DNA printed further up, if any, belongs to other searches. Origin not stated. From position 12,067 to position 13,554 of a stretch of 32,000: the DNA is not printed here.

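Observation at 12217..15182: Two-gene module: divergent FtsZ/tubulin-superfamily GTPase translationally coupled to a 593-aa coiled-coil protein with a winged-helix-like segment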

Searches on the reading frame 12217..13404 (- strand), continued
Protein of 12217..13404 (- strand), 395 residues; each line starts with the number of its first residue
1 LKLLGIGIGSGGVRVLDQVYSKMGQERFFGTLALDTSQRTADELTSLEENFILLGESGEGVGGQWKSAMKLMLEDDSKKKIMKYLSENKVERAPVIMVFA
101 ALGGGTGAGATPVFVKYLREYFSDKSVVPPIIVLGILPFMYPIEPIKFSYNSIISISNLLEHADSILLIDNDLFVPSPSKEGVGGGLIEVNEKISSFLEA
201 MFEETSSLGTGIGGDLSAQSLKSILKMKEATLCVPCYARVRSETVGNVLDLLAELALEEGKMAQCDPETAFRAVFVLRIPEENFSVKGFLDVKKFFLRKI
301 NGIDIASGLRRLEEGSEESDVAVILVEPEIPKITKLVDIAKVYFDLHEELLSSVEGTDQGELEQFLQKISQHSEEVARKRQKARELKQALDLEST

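Call 82: search_dna_similar(query=window:12217-13404:-, collection=plasmids, mode=protein, max_evalue=0.001, max_rows=10)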
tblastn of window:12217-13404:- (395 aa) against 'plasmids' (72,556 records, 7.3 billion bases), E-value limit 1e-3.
Records with a match: 4; places in all: 4; records where one place covers at least 80% of the query: 1.
Best place of each record, by identity: <60% 4.
By first word of the organism name: Halorussus 1; Natronorubrum 1; Halorubrum 1; Halogeometricum 1.
By predicted mobility (MOB-suite, as given by PLSDB): non-mobilizable 4.
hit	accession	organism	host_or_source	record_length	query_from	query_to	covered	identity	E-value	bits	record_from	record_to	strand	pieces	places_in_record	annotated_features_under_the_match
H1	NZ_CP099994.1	Halorussus salilacus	cell culture,Substrate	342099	1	340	86%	23.9%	1e-7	62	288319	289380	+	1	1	tubulin/FtsZ family protein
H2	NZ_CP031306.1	Natronorubrum bangense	Cell culture,The Bange salt-alkaline ...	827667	1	202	51%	31.1%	5e-6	56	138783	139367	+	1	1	tubulin/FtsZ family protein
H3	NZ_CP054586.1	Halorubrum sp. CBA1229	solar salt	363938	1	202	51%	29.2%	2e-4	51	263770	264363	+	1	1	tubulin/FtsZ family protein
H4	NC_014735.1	Halogeometricum borinquense DSM 11551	-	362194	1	177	45%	33.2%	3e-8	63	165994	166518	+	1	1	tubulin/FtsZ family protein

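Call 92: search_solved_structures(query=A10, max_evalue=0.00001, show_alignments=2)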
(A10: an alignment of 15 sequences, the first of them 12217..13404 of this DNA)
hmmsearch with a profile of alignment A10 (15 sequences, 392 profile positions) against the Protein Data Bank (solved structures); distinct sequences matched with E-value up to 0.00001: 230 (the best 60 are shown).
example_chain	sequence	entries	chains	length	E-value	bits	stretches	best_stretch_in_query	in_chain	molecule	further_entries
4b46_A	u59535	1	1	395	7.8e-100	337.6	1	1-359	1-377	CELL DIVISION PROTEIN FTSZ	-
4b45_A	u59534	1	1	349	1.5e-78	267.6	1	1-355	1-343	CELL DIVISION PROTEIN FTSZ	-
3zid_A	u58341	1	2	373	1.2e-45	159.2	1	2-375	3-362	TUBULIN/FTSZ, GTPASE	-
2r6r_1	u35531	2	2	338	2.6e-32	115.3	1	2-328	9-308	Cell division protein ftsZ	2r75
9v7v_A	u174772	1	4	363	1.7e-31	112.7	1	2-338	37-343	Cell division protein FtsZ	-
1w5e_A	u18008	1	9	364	2e-28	102.6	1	2-334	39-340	FTSZ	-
1w58_1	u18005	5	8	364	4.2e-28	101.5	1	2-334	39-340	CELL DIVISION PROTEIN FTSZ HOMOLOG 1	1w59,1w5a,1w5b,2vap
1fsz_A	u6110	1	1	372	4.3e-28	101.4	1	2-334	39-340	FTSZ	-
22hq_A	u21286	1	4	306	9.6e-25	90.4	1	3-286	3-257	Cell division protein FtsZ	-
22hr_A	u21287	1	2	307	1e-24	90.3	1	3-286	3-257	Cell division protein FtsZ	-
4xcq_A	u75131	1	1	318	1.9e-23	86.1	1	2-236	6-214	TubZ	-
2vam_A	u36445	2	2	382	2.8e-23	85.6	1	5-243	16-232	CELL DIVISION PROTEIN FTSZ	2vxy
4u39_A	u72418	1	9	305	1.5e-22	83.1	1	5-243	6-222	Cell division protein FtsZ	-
2rhh_A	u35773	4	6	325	1.8e-22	82.9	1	5-243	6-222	Cell Division Protein ftsZ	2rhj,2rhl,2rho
1w5f_A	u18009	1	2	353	3e-22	82.2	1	1-335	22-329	CELL DIVISION PROTEIN FTSZ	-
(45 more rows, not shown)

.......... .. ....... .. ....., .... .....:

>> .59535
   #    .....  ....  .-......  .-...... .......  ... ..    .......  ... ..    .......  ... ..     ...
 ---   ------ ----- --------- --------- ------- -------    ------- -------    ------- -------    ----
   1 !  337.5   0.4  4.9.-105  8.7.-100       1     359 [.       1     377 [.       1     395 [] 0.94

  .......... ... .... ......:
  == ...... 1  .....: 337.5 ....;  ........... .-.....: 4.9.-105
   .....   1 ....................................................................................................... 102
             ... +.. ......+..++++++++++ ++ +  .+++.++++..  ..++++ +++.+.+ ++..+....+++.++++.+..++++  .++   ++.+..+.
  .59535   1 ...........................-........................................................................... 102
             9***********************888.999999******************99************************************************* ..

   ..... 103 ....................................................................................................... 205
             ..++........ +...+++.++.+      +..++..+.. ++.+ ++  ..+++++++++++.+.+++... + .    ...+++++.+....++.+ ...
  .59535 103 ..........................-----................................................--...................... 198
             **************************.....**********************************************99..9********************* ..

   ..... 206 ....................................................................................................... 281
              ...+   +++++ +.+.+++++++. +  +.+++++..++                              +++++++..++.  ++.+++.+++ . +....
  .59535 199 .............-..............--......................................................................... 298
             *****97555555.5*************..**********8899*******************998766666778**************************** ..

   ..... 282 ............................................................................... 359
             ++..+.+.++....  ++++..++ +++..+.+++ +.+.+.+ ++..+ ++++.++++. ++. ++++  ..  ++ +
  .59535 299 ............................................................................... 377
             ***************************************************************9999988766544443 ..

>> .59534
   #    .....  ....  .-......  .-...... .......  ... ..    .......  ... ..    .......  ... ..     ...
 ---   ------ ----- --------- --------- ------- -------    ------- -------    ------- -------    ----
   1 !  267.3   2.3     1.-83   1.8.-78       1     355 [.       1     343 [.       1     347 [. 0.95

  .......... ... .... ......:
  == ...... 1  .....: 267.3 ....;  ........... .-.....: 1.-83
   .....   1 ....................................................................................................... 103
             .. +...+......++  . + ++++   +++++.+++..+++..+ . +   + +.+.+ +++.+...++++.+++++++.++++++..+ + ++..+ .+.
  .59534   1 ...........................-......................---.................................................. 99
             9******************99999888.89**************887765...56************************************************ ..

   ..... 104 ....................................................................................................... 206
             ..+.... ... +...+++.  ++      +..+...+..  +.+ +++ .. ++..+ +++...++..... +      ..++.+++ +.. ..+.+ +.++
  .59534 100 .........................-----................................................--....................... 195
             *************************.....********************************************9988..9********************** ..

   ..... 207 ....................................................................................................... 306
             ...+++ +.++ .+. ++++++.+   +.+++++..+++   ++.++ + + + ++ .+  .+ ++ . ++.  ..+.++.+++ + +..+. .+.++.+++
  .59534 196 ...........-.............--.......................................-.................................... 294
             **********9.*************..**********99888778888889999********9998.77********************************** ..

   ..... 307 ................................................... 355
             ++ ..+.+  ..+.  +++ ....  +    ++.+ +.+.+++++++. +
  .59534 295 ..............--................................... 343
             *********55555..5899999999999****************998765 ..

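Call 103: list_cluster_members(proteins=[L012:14063-15226:-, L012:15863-16387:-, L012:2150-4891:+, L013:12557-13669:+, L013:13675-15210:+, L015:2280-3419:-, L015:11155-12177:+, L014:4161-4598:-, L011:2700-4976:+, L011:1021-1758:+])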
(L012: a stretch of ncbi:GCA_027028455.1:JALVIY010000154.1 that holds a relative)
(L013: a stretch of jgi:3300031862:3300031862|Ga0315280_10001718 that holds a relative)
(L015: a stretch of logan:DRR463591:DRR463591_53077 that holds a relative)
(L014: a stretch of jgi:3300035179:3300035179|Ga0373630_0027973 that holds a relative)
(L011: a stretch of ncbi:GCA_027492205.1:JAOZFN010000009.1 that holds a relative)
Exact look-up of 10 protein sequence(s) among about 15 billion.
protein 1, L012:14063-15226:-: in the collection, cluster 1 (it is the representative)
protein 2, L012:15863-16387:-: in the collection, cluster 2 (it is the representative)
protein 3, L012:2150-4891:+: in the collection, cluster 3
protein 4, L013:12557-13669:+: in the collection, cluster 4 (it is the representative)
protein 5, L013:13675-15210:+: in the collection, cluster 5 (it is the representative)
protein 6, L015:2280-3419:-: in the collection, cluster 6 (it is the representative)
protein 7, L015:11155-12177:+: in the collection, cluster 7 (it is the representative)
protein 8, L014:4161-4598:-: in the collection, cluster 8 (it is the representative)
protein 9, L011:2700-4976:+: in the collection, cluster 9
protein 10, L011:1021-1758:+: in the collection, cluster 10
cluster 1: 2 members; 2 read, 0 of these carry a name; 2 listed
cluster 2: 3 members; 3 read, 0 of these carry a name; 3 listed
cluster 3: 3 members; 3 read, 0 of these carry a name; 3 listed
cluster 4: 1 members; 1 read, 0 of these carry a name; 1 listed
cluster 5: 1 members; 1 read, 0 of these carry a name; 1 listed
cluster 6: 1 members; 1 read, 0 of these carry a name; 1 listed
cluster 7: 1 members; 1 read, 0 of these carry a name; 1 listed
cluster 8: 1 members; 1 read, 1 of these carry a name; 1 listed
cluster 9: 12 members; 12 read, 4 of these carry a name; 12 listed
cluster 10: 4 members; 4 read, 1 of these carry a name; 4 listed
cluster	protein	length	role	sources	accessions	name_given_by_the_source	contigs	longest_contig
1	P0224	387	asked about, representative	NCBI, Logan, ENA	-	-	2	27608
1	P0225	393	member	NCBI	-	-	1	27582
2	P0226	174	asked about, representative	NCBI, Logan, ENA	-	-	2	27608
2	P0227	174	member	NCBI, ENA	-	-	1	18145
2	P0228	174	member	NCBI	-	-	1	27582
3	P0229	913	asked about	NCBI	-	-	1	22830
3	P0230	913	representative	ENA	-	-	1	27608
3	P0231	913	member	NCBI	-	-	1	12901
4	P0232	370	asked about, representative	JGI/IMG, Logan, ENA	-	-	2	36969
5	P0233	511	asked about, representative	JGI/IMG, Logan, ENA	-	-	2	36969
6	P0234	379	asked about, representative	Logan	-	-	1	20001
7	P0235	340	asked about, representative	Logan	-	-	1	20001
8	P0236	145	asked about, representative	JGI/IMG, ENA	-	hypothetical protein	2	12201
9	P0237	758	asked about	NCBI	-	-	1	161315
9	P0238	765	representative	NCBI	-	-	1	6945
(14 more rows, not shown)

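Call 104: find_encoding_contigs(protein=P0023, flank=5000, max_places=2)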
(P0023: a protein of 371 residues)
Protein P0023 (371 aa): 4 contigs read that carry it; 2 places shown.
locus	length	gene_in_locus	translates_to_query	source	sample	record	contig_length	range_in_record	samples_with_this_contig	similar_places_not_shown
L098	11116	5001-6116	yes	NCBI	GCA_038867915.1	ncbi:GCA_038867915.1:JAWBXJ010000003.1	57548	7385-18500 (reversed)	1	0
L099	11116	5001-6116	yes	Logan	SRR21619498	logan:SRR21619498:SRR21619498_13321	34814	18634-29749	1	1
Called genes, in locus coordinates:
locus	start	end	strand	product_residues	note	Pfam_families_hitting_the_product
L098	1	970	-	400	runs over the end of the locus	PF03599:CdhD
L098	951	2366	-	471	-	PF03598:CdhC, PF19436:ACS_CODH_B_C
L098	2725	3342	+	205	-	PF02511:Thy1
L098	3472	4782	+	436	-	PF03600:CitMHS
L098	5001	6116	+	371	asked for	PF00091:Tubulin, PF21011:CetZ_C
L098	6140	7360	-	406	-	PF08714:Fae, PF00215:OMPdecase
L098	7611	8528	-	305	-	PF01063:Aminotran_4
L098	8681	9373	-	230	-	PF00121:TIM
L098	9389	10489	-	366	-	PF01950:FBPase_3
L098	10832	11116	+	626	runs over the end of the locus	PF02730:AFOR_N, PF01314:AFOR_C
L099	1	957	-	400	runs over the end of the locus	PF03599:CdhD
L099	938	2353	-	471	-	PF03598:CdhC, PF19436:ACS_CODH_B_C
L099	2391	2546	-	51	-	-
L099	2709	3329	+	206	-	PF02511:Thy1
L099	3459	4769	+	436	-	PF03600:CitMHS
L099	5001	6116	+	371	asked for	PF00091:Tubulin, PF21011:CetZ_C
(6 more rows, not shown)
